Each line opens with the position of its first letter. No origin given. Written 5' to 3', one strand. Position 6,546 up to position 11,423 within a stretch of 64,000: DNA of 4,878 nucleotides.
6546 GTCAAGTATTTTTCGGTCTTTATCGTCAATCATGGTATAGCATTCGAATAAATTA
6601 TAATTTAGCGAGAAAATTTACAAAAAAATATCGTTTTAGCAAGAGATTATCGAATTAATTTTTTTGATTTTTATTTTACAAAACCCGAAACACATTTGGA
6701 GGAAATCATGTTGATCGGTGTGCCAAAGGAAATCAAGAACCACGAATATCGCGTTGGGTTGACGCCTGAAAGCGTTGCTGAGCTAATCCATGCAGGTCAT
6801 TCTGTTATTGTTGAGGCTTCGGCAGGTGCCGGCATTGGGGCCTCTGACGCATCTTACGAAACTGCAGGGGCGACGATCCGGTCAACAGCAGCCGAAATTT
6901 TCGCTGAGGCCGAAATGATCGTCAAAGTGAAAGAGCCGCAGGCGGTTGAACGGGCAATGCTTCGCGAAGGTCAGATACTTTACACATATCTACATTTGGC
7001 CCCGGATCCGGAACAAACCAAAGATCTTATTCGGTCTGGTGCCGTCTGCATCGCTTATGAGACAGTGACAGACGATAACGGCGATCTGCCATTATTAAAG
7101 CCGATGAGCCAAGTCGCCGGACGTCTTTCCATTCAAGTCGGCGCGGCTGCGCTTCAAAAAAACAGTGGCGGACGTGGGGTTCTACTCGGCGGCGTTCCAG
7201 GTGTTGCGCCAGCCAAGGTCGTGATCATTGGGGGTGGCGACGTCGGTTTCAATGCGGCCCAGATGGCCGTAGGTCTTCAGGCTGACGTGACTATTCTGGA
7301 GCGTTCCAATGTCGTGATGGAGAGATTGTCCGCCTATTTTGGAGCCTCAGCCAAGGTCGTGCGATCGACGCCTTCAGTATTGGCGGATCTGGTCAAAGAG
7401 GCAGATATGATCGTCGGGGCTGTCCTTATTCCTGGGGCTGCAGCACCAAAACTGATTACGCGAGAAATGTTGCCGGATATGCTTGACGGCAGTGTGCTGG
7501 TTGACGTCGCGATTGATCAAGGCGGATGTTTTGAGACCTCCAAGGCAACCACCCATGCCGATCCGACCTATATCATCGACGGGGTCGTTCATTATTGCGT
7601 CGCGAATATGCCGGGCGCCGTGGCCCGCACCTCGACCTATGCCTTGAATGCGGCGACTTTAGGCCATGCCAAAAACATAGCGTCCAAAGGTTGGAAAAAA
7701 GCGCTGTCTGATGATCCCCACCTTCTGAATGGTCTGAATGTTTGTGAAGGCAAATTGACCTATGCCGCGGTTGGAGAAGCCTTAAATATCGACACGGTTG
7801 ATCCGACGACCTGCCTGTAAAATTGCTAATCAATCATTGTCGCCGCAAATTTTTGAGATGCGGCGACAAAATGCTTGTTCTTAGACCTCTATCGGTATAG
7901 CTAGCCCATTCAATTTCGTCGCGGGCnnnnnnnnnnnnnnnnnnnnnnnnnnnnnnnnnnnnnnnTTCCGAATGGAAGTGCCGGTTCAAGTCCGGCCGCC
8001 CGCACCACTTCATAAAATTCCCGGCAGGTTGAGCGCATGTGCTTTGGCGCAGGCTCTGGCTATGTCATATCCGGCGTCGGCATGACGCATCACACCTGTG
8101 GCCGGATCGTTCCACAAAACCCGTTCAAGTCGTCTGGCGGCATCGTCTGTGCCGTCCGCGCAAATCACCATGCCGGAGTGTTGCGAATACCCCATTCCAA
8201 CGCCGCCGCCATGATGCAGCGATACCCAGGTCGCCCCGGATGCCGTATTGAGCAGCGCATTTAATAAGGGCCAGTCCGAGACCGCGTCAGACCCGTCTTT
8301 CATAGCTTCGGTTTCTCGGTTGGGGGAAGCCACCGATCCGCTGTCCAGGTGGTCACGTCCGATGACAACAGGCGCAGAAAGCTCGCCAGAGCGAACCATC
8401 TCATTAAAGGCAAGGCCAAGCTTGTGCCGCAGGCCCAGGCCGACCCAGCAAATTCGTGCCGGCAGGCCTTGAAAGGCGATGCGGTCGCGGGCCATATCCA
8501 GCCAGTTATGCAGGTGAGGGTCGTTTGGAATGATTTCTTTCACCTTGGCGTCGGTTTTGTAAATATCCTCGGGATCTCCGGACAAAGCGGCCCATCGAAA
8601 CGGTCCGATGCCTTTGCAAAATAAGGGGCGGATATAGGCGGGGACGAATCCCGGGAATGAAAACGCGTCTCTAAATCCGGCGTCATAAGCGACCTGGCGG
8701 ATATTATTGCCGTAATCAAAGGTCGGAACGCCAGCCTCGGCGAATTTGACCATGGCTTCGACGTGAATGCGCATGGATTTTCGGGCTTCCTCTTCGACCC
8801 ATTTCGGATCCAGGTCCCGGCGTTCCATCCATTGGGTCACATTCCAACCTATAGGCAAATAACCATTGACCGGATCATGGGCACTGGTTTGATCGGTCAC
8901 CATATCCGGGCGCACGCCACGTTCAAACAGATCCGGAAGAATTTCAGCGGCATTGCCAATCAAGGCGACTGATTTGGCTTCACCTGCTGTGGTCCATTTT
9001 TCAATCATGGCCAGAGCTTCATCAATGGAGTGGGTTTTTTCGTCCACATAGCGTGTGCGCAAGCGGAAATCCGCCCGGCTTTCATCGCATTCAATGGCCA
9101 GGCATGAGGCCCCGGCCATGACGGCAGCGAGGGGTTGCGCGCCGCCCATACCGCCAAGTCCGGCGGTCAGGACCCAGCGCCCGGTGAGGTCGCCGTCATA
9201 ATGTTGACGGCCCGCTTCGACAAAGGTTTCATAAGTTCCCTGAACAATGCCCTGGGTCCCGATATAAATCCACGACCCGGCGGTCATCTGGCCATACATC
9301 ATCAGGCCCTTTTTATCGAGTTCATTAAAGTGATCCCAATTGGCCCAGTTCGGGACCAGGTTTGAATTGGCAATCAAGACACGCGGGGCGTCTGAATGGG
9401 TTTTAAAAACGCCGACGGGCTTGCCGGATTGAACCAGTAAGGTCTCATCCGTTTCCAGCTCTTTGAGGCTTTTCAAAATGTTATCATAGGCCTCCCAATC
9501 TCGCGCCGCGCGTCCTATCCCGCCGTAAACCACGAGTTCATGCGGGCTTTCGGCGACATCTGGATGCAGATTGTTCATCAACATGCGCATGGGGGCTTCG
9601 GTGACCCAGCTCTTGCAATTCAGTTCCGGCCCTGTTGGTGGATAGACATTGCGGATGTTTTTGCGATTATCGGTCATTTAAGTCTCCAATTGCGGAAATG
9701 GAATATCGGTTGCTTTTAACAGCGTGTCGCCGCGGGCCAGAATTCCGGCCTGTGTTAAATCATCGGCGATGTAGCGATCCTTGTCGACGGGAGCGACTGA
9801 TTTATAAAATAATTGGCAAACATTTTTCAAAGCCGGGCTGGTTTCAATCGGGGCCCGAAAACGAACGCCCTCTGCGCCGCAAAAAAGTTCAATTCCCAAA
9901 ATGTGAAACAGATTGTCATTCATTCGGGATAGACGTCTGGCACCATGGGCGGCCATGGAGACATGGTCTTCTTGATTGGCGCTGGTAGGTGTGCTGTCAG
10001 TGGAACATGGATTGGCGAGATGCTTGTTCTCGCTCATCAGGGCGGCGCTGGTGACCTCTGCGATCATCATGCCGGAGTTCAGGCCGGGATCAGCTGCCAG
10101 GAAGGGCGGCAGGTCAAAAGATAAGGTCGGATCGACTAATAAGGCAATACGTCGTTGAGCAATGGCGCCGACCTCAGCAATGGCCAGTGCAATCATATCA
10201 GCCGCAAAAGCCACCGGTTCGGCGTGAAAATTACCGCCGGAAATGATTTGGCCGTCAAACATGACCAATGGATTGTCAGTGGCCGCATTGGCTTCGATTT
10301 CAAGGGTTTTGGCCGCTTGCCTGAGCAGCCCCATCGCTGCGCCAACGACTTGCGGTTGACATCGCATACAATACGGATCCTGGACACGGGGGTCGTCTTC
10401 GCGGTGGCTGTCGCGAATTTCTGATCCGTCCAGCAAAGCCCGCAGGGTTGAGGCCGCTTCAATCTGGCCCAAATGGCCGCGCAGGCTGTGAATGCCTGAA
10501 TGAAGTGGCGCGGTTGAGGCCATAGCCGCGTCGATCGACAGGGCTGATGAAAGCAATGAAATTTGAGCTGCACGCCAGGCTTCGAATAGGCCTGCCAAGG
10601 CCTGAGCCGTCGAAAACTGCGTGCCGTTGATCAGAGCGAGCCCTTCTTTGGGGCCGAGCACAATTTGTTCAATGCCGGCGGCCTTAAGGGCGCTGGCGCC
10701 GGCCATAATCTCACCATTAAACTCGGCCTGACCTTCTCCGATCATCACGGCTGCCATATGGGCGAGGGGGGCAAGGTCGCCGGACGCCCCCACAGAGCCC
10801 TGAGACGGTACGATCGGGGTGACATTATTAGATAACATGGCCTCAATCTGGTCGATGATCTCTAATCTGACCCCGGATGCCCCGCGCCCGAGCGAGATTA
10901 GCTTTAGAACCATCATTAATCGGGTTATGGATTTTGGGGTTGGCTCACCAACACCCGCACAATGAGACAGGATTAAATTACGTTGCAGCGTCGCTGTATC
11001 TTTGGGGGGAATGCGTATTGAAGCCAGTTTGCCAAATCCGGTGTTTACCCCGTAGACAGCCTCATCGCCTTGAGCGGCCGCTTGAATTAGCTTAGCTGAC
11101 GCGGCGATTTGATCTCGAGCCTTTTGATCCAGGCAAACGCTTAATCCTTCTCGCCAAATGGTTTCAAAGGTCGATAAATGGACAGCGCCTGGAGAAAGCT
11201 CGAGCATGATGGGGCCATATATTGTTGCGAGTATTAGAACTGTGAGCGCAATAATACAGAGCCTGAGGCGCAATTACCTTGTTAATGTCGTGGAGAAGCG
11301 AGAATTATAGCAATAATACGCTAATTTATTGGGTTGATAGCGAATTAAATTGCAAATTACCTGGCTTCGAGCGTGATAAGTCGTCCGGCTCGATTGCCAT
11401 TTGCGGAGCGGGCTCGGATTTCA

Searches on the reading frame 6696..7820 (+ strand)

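Call 75: search_protein_families(library=pfam, proteins=[window:6696-7820:+], max_evalue=0.00001)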
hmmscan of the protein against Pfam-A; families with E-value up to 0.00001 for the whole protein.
window:6696-7820:+ (374 aa): 4 families
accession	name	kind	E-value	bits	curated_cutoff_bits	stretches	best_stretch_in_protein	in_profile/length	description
PF01262.27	AlaDh_PNT_C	-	3.6e-80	268.8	23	1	145-356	1-213/214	Alanine dehydrogenase/PNT, C-terminal domain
PF05222.21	AlaDh_PNT_N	-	3.9e-50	170.1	30.4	1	8-141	1-136/136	Alanine dehydrogenase/PNT, N-terminal domain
PF00070.33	Pyr_redox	-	4.6e-06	27.5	22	1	174-209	1-36/82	Pyridine nucleotide-disulphide oxidoreductase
PF07992.20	Pyr_redox_2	-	8.1e-06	25.9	26.1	0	171-213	141-183/291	Pyridine nucleotide-disulphide oxidoreductase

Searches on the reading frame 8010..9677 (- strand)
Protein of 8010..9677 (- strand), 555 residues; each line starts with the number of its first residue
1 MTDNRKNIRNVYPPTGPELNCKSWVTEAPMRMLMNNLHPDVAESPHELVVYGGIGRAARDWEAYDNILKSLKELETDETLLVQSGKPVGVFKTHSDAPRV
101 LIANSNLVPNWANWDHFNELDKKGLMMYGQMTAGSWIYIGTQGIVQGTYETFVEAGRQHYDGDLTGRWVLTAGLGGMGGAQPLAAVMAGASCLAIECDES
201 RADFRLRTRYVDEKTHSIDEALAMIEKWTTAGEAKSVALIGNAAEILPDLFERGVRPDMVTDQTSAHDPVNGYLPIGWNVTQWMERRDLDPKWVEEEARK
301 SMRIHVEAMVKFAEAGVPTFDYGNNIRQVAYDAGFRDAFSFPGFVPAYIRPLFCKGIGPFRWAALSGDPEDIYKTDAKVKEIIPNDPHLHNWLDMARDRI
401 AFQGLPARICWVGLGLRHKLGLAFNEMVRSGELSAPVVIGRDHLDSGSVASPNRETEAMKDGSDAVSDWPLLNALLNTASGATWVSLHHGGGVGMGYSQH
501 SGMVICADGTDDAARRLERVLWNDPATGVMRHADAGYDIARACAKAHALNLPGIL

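Call 27: search_protein_families(library=pfam, proteins=[window:8010-9677:-], max_evalue=0.00001)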
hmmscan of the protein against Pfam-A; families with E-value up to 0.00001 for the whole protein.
window:8010-9677:- (555 aa): 3 families
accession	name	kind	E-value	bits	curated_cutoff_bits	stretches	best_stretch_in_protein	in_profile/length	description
PF17392.7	Urocanase_C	-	2.3e-91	305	23.6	1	351-545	1-195/196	Urocanase C-terminal domain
PF01175.24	Urocanase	-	3.2e-86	288.7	23.2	1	140-348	1-209/209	Urocanase Rossmann-like domain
PF17391.7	Urocanase_N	-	9.5e-61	203.7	23.2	1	14-137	4-127/127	Urocanase N-terminal domain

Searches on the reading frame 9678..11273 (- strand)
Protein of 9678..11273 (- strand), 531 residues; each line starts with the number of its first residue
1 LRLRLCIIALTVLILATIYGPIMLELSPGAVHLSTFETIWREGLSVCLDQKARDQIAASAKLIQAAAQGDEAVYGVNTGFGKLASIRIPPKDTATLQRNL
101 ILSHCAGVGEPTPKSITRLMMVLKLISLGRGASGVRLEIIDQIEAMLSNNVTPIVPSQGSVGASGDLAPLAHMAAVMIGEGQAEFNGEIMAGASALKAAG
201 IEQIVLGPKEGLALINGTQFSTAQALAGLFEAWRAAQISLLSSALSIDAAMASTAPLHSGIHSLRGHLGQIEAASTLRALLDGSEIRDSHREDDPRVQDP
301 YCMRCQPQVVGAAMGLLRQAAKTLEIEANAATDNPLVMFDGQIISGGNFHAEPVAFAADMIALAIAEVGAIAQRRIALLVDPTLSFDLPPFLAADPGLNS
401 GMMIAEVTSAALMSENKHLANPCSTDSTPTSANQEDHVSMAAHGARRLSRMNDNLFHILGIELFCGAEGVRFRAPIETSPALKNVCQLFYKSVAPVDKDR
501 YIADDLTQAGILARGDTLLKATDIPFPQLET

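Call 27: search_protein_families(library=pfam, proteins=[window:9678-11273:-], max_evalue=0.00001)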
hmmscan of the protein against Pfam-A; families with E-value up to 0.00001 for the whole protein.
window:9678-11273:- (531 aa): 1 family
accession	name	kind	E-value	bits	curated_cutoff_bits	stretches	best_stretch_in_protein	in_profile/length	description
PF00221.24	Lyase_aromatic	-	6.3e-181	602.6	27.3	1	33-488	3-463/466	Aromatic amino acid lyase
